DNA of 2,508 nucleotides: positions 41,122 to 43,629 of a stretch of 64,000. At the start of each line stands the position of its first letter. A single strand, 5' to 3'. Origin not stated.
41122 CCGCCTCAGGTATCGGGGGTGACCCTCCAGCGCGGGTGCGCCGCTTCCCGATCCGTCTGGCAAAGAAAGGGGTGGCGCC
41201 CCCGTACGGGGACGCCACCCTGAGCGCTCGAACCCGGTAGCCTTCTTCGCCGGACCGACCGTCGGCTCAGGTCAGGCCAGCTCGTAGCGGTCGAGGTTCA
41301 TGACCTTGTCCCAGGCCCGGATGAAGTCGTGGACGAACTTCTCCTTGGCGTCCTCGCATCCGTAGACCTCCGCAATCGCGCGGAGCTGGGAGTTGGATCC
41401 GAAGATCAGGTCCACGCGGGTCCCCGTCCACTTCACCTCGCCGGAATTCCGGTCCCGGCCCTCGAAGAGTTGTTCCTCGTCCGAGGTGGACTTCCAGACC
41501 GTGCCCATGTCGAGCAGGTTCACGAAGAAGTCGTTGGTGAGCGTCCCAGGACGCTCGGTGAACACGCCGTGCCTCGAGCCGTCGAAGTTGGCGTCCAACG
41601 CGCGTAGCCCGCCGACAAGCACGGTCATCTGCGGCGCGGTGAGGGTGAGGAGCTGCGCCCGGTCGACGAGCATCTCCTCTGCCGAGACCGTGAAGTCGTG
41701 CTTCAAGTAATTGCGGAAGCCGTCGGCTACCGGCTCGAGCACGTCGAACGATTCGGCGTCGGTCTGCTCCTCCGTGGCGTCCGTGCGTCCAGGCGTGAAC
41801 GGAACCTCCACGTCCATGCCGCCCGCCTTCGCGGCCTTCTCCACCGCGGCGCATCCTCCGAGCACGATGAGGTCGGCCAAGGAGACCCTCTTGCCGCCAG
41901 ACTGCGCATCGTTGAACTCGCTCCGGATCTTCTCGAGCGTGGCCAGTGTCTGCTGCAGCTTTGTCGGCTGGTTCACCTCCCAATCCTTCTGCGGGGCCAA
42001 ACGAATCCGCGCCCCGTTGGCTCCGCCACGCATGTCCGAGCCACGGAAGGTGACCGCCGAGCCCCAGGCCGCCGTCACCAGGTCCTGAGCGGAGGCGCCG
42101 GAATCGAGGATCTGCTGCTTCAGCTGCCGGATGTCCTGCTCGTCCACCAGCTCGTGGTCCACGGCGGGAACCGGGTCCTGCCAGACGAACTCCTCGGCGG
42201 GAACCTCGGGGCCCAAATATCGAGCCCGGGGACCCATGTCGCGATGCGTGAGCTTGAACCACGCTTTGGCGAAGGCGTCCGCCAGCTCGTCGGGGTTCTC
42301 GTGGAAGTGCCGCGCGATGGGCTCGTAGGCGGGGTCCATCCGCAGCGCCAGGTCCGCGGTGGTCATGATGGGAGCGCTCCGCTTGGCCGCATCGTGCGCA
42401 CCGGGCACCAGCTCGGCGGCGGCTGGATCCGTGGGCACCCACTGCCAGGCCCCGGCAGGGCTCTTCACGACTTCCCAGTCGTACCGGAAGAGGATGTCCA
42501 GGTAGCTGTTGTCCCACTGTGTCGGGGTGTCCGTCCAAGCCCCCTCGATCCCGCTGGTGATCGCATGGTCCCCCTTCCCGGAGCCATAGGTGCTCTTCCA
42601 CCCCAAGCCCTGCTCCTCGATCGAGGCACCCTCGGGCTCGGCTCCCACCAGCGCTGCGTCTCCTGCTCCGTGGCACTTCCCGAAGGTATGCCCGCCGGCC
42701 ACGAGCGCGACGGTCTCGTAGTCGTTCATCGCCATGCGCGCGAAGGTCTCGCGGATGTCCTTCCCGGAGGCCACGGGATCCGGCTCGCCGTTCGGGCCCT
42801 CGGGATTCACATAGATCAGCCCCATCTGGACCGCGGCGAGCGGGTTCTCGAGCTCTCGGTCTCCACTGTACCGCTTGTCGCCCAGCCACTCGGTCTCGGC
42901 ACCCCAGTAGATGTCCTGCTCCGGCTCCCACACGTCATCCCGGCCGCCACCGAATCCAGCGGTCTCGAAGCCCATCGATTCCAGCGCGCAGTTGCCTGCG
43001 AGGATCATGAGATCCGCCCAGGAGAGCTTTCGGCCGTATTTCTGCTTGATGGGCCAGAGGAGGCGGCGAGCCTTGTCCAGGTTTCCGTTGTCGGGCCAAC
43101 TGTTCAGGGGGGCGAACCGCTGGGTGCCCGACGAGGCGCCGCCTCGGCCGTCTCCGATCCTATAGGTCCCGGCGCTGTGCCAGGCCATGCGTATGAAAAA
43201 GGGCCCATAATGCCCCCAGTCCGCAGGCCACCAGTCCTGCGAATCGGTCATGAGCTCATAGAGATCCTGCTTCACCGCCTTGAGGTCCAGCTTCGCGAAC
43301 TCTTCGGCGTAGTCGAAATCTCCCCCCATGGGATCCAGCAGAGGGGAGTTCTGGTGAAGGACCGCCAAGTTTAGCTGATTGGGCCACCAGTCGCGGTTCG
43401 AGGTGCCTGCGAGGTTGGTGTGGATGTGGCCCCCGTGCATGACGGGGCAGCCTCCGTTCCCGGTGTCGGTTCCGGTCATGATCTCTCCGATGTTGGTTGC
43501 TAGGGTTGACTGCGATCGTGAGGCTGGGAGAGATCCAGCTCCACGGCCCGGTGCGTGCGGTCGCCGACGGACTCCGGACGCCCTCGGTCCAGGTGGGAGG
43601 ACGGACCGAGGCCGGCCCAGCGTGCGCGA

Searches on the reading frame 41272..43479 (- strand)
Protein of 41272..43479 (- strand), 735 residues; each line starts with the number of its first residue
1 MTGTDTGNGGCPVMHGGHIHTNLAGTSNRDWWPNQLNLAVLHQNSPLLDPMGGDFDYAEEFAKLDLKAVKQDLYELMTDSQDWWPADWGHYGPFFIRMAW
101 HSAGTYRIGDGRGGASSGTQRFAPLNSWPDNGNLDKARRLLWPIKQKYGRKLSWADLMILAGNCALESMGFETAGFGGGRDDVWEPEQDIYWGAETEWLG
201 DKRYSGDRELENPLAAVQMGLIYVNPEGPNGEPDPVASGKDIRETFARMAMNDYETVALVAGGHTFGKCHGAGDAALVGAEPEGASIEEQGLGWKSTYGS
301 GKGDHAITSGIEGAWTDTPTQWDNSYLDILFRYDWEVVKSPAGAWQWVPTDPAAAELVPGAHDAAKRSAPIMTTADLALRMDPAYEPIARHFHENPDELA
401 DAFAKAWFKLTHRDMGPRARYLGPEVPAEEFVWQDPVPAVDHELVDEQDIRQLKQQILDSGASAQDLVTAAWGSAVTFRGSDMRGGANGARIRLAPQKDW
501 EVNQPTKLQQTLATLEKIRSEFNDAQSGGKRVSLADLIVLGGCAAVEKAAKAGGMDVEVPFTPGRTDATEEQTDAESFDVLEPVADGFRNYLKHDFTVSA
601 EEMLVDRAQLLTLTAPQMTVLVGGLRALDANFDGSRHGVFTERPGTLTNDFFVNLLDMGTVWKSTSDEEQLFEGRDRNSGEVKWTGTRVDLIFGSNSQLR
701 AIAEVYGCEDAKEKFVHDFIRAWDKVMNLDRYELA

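Call 69: search_protein_families(library=pfam, proteins=[window:41272-43479:-], max_evalue=0.00001)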
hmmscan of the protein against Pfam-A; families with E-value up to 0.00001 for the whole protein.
window:41272-43479:- (735 aa): 1 family
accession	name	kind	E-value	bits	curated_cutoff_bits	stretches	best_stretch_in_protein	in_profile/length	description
PF00141.28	peroxidase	-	8.6e-71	238.9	27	2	86-395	10-237/237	Peroxidase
